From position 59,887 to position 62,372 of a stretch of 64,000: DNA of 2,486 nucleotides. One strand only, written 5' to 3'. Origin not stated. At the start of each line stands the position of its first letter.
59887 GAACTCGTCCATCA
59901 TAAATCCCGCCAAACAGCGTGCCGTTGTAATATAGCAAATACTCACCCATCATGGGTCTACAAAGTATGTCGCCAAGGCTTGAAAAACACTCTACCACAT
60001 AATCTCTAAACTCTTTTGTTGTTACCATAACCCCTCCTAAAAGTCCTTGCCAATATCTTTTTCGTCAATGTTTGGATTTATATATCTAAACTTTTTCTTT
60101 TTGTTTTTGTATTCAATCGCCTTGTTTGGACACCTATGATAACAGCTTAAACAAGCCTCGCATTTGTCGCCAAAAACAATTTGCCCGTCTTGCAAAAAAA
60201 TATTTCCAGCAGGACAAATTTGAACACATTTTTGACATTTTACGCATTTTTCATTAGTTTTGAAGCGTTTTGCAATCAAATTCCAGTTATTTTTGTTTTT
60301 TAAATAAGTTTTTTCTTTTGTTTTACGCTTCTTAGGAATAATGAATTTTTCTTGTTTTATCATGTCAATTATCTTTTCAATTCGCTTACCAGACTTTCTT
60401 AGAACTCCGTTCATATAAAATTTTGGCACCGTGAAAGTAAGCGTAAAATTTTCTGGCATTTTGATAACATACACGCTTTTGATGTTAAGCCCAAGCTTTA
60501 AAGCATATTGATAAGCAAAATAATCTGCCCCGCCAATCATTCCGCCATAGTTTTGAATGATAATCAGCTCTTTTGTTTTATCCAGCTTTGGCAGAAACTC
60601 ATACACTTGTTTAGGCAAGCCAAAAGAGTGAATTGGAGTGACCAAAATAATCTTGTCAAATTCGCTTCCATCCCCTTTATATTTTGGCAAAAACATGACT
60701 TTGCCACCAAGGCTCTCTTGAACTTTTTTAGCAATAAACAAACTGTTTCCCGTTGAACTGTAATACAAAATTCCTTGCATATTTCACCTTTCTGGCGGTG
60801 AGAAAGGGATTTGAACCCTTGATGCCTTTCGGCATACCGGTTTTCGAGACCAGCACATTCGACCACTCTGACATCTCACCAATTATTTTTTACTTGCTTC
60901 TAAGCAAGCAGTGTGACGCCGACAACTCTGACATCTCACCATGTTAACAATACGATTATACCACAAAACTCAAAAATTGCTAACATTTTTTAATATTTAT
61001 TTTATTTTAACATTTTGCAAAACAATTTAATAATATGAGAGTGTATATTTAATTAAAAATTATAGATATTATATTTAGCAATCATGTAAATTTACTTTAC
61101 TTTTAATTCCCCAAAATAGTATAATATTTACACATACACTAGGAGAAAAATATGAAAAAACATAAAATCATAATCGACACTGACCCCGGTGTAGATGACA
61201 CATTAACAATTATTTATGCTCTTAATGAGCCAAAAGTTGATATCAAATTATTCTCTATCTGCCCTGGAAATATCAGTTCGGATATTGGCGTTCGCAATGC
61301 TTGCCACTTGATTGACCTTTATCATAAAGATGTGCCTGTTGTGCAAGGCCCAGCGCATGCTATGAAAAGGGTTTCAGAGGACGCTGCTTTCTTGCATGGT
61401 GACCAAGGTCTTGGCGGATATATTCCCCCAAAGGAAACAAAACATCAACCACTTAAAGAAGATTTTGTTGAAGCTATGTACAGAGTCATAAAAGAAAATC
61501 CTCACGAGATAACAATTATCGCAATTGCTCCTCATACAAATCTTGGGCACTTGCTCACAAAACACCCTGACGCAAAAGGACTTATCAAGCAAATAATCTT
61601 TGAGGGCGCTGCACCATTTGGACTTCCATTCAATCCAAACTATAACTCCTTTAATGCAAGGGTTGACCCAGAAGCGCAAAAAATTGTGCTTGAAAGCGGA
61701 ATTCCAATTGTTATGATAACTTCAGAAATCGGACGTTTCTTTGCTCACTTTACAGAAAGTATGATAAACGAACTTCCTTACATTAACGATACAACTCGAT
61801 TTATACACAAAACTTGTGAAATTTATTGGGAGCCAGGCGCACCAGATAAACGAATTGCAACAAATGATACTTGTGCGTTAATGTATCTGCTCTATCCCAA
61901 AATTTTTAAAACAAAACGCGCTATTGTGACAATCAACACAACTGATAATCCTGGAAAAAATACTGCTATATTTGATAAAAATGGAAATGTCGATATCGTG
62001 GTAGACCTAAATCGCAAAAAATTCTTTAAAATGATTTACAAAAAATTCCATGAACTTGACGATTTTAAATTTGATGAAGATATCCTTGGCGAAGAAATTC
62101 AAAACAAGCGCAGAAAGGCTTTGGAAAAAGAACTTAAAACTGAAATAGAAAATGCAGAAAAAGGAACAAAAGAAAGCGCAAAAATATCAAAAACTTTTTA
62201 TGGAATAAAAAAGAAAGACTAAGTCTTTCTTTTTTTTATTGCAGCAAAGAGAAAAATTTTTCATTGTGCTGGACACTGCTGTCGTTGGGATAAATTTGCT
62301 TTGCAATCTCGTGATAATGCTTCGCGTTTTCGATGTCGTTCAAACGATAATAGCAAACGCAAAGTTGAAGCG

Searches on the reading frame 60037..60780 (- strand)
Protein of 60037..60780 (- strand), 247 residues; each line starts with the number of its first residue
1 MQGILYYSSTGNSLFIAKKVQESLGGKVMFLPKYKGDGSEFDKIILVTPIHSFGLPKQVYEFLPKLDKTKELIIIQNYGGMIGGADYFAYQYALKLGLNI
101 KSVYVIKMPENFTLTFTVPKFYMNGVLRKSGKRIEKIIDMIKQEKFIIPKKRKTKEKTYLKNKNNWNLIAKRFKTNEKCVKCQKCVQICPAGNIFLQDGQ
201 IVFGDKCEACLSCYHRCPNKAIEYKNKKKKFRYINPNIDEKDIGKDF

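Call 28: search_protein_families(library=pfam, proteins=[window:60037-60780:-], max_evalue=1)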
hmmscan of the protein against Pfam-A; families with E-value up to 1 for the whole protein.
window:60037-60780:- (247 aa): 18 families
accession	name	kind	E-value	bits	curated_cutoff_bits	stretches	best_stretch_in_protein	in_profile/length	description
PF13187.11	Fer4_9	-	9.8e-09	35.5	27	2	164-192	34-50/52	4Fe-4S dicluster domain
PF12838.12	Fer4_7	-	2.6e-08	34.6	27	2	176-192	35-51/52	4Fe-4S dicluster domain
PF00037.32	Fer4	-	2.6e-08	33.8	21.1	2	176-194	5-23/24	4Fe-4S binding domain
PF13484.11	Fer4_16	-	1.6e-06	29.2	30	2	206-234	1-30/66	4Fe-4S double cluster binding domain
PF12724.12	Flavodoxin_5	-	3.3e-06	27.9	27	1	4-65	2-68/145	Flavodoxin domain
PF13237.11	Fer4_10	-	4.6e-06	26.9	25.5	2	175-218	5-53/53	4Fe-4S dicluster domain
PF13746.11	Fer4_18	-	2.9e-05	24.7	27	1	165-219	47-97/114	4Fe-4S dicluster domain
PF13183.11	Fer4_8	-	4.6e-05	24.3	27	1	166-192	46-67/68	4Fe-4S dicluster domain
PF14697.11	Fer4_21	-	5.4e-05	23.7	35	1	176-223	5-58/59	4Fe-4S dicluster domain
PF13534.11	Fer4_17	-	0.001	20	22.2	1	154-192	20-59/61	4Fe-4S dicluster domain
PF12797.12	Fer4_2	-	0.0012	19.1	24.5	1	177-191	8-22/22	4Fe-4S binding domain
PF13370.11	Fer4_13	-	0.0081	17.3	24.5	1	177-191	4-18/58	4Fe-4S single cluster domain of Ferredoxin I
PF12800.12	Fer4_4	-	0.01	16.6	24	1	177-192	2-17/17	4Fe-4S binding domain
PF25160.1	LdpA_Fe-S-bd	-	0.011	16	27.6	2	182-225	5-46/49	LdpA Fe-S cluster-binding domain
PF12837.12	Fer4_6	-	0.012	15.9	25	1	177-194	7-24/24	4Fe-4S binding domain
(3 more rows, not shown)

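Call 29: search_protein_families(library=ncbifam, proteins=[window:60037-60780:-], max_evalue=1)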
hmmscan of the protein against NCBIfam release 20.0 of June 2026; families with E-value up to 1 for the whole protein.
window:60037-60780:- (247 aa): 97 families (the best 25 are shown)
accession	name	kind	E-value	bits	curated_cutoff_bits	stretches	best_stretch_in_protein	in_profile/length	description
NF038196.1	ferrodoxin_EFR1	subfamily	8.4e-53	179.9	75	1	4-233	1-241/242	EFR1 family ferrodoxin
NF043039.1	HgcAB_like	equivalog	3.4e-09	36.7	285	1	161-222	288-349/350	HgcAB-like fusion protein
TIGR01944.1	rnfB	subfamily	7.6e-09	35.4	68.7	1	171-232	107-170/190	RnfABCDGE type electron transport complex subunit B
NF040684.1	PorD_Arch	equivalog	3.3e-08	33.5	120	1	161-226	16-83/85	pyruvate synthase subunit PorD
NF042909.1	FMH_DH_FwdF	exception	8.7e-08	31.6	375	1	157-230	205-282/336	tungsten-dependent formylmethanofuran dehydrogenase subunit FwdF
NF007203.0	PRK09624.1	equivalog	1.3e-07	31.8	171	1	161-225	36-101/105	pyuvate ferredoxin oxidoreductase subunit delta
TIGR04041.1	activase_YjjW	hypoth_equivalog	1.4e-07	31.2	250.2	1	174-222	38-87/276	YjjW family glycine radical enzyme activase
NF045874.1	Vhu_polyferre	exception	1.4e-07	30.6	600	1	171-227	189-248/381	F420-non-reducing hydrogenase associated-polyferredoxin VhuB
NF007202.0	PRK09623.1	equivalog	1.8e-07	31.4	166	1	154-227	29-103/105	3-methyl-2-oxobutanoate dehydrogenase subunit delta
NF040864.1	HgcB_ferredoxin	equivalog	3.7e-07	29.9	99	1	175-225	12-64/93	mercury methylation ferredoxin HgcB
TIGR02179.1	PorD_KorD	subfamily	4.3e-07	30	60.05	1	162-226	11-76/78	2-oxoacid:acceptor oxidoreductase, delta subunit, pyruvate/2-ketoisovalerate family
NF003475.0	PRK05113.1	equivalog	6.5e-07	29.4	203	1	173-232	109-170/190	electron transport complex subunit RsxB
TIGR04270.1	Rama_corrin_act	subfamily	1e-06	27.4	500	1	173-226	473-531/534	methylamine methyltransferase corrinoid protein reductive activase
NF043069.1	T4HPD_activ_SAM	equivalog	1.6e-06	27.7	425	1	175-235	49-110/299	trans-4-hydroxy-L-proline dehydratase activase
NF045797.1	DsrO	equivalog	2.7e-06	27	200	1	126-228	49-158/235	sulfate reduction electron transfer complex DsrMKJOP subunit DsrO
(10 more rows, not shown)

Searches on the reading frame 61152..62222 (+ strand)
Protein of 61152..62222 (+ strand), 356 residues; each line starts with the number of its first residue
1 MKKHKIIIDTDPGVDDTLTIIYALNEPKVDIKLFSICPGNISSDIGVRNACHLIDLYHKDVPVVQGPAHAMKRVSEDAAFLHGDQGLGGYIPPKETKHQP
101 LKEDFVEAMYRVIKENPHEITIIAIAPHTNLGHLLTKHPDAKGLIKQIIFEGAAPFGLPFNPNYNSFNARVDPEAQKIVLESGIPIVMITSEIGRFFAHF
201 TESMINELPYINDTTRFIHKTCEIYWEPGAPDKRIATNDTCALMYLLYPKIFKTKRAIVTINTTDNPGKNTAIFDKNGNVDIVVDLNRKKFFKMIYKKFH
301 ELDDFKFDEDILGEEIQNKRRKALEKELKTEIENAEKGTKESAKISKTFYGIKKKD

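Call 37: search_protein_families(library=pfam, proteins=[window:61152-62222:+], max_evalue=0.01)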
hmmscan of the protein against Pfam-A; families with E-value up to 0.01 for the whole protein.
window:61152-62222:+ (356 aa): 1 family
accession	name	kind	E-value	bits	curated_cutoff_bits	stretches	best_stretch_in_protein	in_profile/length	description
PF01156.24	IU_nuc_hydro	-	1.9e-56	192.3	34.2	1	6-293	1-297/297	Inosine-uridine preferring nucleoside hydrolase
